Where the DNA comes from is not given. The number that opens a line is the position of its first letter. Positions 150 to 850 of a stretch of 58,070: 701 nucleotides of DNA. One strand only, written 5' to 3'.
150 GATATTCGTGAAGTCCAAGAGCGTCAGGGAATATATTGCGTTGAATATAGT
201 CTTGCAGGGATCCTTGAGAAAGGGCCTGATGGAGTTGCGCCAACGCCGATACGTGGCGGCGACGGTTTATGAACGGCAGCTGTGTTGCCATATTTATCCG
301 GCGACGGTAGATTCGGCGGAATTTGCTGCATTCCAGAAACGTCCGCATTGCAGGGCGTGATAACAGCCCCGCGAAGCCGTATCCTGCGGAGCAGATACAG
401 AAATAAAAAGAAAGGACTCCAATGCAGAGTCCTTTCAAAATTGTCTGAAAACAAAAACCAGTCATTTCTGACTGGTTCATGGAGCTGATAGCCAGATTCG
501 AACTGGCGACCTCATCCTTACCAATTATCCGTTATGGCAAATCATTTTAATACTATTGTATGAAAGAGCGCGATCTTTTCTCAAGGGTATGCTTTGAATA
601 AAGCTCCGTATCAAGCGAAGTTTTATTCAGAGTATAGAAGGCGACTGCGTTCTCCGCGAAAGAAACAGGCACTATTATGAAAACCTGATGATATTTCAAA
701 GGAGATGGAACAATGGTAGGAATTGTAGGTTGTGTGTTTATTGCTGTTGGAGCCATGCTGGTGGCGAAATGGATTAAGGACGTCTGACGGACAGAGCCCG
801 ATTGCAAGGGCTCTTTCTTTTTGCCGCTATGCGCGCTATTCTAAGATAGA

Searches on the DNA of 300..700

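Call 87: search_rna_families(source=window, start=300, end=700, threshold=evalue, max_evalue=1, show_alignments=1)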
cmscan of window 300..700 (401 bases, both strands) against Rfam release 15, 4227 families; matches with E-value up to 1: 2.
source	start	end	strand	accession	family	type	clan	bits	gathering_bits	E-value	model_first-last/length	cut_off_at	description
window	407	512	-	RF01770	rimP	Cis-reg; leader;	-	27.3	47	0.019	1-102/102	no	Gammaprotebacteria rimP leader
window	390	476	+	RF00204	snoR12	Gene; snRNA; snoRNA; CD-box;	-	18.6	39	0.78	1-83/83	no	Small nucleolar RNA R12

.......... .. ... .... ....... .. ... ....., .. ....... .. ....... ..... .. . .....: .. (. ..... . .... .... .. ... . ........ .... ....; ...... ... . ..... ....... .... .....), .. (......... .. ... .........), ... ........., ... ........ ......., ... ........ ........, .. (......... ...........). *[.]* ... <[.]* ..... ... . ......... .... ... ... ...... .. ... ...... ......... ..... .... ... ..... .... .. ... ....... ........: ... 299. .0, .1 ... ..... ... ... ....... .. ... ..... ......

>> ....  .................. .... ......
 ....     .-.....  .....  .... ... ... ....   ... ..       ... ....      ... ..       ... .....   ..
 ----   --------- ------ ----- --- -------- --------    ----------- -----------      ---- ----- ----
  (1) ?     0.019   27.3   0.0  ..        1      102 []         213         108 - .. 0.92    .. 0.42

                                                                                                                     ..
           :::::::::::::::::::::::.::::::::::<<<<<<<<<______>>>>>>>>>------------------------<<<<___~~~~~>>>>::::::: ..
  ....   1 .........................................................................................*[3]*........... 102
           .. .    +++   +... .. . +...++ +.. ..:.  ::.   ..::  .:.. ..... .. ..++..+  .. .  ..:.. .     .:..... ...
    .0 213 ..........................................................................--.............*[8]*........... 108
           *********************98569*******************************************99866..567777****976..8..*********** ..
